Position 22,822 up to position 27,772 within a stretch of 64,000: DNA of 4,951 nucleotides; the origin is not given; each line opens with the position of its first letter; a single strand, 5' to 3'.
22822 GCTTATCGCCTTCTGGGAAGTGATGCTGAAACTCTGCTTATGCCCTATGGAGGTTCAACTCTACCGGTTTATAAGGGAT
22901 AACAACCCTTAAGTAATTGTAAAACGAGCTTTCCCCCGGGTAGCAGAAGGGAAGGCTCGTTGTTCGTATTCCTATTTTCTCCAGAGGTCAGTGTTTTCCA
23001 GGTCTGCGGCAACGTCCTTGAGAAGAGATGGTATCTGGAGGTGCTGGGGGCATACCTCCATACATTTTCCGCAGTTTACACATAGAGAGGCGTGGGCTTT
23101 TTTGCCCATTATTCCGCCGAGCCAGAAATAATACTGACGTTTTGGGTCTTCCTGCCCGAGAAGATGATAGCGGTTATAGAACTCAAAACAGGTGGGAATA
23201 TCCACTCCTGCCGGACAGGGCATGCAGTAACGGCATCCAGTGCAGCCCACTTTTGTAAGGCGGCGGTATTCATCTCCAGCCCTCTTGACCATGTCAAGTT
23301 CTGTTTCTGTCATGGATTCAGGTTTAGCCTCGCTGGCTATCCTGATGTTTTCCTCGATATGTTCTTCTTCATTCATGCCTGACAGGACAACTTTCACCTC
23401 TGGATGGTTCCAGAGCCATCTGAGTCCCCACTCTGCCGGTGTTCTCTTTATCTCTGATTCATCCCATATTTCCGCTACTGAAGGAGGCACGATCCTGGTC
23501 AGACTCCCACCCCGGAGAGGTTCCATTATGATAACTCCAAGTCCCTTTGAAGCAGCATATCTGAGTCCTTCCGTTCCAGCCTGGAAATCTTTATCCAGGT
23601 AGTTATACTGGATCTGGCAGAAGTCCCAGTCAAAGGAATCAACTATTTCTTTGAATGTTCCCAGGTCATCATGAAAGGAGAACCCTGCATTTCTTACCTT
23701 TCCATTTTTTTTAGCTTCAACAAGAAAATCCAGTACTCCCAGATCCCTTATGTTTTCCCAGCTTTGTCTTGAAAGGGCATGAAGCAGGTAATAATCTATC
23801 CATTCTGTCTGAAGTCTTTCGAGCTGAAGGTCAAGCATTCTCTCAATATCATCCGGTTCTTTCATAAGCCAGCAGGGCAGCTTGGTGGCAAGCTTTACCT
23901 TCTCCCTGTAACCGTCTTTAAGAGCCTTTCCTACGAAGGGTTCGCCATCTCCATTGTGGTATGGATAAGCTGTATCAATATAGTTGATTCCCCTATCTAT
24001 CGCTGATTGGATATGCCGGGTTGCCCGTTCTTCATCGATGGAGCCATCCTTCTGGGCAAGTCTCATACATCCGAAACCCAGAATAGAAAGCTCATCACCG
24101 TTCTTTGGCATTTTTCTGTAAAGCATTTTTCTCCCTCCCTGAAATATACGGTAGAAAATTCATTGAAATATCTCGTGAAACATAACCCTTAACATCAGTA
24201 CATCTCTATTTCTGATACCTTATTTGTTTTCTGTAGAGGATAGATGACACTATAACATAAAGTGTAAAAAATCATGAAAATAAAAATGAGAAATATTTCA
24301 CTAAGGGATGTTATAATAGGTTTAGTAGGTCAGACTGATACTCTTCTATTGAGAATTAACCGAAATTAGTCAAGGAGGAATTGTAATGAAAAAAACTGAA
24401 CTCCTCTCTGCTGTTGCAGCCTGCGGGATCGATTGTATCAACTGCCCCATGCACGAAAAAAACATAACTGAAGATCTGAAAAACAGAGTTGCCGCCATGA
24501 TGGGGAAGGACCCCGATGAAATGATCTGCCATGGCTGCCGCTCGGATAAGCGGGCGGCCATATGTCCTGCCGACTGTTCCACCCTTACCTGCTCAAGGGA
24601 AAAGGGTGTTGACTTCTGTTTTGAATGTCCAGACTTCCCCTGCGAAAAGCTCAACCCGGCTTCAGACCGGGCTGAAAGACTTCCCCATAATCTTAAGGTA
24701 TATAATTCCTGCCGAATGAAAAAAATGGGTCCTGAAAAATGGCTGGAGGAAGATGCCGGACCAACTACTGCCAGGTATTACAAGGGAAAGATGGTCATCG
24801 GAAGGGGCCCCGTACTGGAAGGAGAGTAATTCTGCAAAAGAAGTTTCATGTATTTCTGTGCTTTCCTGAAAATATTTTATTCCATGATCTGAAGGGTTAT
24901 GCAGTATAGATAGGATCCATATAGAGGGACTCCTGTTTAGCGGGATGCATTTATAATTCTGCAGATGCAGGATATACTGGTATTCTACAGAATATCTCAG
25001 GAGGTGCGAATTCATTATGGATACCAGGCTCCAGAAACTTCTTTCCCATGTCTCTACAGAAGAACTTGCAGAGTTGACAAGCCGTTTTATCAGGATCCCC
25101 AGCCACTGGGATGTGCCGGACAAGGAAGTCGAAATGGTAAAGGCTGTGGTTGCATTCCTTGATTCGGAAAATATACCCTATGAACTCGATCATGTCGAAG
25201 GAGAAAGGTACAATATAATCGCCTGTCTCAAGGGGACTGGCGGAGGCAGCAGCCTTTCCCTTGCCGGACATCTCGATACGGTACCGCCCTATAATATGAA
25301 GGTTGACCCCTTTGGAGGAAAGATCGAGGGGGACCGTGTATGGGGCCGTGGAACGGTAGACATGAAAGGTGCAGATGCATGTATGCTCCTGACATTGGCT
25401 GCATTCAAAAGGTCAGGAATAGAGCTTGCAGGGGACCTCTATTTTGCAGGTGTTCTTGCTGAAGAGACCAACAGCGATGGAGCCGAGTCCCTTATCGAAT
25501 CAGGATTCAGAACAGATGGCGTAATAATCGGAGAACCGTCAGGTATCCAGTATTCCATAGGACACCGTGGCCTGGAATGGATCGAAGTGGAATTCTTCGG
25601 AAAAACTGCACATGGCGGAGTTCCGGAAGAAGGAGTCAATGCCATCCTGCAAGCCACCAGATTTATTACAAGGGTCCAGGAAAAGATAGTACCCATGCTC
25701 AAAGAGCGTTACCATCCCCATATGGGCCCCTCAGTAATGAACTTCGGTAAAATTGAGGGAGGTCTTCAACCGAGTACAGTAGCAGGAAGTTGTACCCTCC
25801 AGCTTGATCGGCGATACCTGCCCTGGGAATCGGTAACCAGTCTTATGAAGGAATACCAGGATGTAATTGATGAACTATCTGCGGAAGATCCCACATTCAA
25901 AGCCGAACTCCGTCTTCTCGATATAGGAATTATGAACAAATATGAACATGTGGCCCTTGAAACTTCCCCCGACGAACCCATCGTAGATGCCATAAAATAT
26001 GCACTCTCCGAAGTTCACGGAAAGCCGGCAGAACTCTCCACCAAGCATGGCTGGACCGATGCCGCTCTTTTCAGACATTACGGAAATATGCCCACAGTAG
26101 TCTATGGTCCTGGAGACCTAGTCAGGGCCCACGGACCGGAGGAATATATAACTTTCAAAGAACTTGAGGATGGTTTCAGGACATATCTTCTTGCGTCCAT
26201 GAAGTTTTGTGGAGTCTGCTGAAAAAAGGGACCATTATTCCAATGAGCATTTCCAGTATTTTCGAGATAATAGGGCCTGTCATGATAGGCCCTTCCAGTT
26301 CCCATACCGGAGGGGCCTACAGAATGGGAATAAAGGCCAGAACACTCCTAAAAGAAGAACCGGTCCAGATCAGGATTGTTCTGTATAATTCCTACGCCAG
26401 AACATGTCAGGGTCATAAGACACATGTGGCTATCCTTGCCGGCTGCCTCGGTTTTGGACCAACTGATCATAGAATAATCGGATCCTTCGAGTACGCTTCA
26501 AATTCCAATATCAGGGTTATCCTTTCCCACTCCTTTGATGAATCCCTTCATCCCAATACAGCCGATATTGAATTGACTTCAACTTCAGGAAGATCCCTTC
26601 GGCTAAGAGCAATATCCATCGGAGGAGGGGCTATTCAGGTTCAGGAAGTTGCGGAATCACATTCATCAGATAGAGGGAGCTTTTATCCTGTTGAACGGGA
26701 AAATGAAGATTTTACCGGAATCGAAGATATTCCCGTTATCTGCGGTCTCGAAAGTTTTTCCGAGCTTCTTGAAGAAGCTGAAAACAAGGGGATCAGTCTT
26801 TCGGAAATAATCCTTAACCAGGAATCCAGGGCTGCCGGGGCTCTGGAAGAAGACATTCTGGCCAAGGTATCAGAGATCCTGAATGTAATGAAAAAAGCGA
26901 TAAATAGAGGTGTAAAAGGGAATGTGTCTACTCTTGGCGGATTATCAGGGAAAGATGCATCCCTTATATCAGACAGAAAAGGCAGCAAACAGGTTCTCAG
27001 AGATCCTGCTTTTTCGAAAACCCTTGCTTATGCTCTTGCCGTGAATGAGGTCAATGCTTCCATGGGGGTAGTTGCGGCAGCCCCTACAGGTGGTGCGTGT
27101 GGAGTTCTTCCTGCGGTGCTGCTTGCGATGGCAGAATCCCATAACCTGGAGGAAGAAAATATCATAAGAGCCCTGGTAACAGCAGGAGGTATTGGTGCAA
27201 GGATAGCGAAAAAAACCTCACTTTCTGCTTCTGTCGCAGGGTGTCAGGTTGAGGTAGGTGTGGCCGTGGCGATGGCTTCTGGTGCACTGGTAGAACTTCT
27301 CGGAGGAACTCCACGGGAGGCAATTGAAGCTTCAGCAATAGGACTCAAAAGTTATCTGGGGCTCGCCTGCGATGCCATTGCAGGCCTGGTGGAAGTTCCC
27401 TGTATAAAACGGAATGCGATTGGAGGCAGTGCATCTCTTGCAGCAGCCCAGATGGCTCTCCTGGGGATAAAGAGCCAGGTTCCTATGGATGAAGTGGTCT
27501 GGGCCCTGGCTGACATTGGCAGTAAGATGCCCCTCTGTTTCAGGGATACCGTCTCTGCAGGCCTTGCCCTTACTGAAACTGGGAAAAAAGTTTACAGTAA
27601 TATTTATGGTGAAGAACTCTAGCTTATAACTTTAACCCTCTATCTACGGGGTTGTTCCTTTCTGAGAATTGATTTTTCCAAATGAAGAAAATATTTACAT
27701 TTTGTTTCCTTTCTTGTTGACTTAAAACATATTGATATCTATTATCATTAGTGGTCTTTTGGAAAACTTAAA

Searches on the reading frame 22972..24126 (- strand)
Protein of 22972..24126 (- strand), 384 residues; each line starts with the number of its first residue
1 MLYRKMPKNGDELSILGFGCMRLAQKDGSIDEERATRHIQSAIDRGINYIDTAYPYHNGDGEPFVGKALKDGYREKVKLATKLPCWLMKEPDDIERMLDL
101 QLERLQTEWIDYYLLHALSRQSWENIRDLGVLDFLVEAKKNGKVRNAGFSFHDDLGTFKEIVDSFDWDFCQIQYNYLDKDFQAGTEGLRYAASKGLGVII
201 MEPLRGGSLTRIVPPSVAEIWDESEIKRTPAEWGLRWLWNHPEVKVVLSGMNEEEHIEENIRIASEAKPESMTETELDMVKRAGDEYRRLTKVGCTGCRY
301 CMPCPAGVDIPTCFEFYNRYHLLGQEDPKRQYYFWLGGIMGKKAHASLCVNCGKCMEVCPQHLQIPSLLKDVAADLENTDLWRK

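Call 90: search_protein_families(library=pfam, proteins=[window:22972-24126:-], max_evalue=0.001)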
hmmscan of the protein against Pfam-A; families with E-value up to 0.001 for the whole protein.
window:22972-24126:- (384 aa): 10 families
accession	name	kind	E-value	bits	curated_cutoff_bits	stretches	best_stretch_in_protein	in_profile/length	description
PF00248.27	Aldo_ket_red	-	1e-40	140.1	24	1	16-269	2-279/291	Aldo/keto reductase family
PF13187.11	Fer4_9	-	1.3e-09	38.4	27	1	295-362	2-50/52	4Fe-4S dicluster domain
PF13534.11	Fer4_17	-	3.9e-07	31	22.2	1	295-363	2-60/61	4Fe-4S dicluster domain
PF13237.11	Fer4_10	-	2.9e-06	27.6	25.5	1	345-361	5-21/53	4Fe-4S dicluster domain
PF13183.11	Fer4_8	-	5.5e-06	27.3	27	1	295-362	5-67/68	4Fe-4S dicluster domain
PF13746.11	Fer4_18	-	1e-05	26.2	27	0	344-366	56-78/114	4Fe-4S dicluster domain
PF14697.11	Fer4_21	-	1.3e-05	25.6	35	0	347-361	6-20/59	4Fe-4S dicluster domain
PF00037.32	Fer4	-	8.9e-05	22.6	21.1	1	346-361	5-20/24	4Fe-4S binding domain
PF17179.9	Fer4_22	-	0.00046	21.4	27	0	341-362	73-94/95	4Fe-4S dicluster domain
PF12837.12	Fer4_6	-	0.0007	19.9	25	1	347-360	7-20/24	4Fe-4S binding domain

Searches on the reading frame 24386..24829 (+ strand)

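Call 90: search_protein_families(library=pfam, proteins=[window:24386-24829:+], max_evalue=0.001)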
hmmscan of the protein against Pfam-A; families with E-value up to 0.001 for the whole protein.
window:24386-24829:+ (147 aa): 1 family
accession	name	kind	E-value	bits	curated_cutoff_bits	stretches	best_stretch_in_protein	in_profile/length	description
PF12675.12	DUF3795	-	1.4e-18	67.6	22.6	1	10-90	2-82/83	Protein of unknown function (DUF3795)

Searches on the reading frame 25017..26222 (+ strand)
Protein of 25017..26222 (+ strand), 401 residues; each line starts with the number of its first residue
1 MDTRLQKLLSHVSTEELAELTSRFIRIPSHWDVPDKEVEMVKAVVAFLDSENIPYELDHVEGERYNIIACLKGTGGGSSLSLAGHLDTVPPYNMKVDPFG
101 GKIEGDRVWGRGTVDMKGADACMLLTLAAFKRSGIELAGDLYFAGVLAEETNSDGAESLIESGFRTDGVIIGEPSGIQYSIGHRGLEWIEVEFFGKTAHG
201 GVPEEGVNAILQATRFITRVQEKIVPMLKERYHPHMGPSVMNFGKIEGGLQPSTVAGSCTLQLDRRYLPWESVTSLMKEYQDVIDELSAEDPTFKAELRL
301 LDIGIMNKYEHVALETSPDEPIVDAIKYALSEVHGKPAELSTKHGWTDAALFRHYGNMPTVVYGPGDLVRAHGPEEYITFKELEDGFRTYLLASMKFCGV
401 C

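Call 90: search_protein_families(library=pfam, proteins=[window:25017-26222:+], max_evalue=0.001)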
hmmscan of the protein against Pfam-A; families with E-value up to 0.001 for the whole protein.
window:25017-26222:+ (401 aa): 3 families
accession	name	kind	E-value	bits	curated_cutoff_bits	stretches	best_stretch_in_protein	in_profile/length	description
PF01546.33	Peptidase_M20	-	3.3e-33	115.8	24.6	1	82-392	2-202/206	Peptidase family M20/M25/M40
PF07687.19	M20_dimer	-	3.7e-19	69.1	21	1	181-291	1-106/107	Peptidase dimerisation domain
PF04389.22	Peptidase_M28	-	0.00026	21.2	21.3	1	66-161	1-78/193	Peptidase family M28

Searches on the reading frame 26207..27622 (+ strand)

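Call 90: search_protein_families(library=pfam, proteins=[window:26207-27622:+], max_evalue=0.001)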
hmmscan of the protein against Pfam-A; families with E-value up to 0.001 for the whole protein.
window:26207-27622:+ (471 aa): 2 families
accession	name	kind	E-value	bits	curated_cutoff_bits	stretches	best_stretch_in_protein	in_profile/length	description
PF03313.21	SDH_alpha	-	1.4e-67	228.6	26.4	1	194-454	2-260/260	Serine dehydratase alpha chain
PF03315.21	SDH_beta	-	2.5e-13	51.1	26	1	17-87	1-75/155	Serine dehydratase beta chain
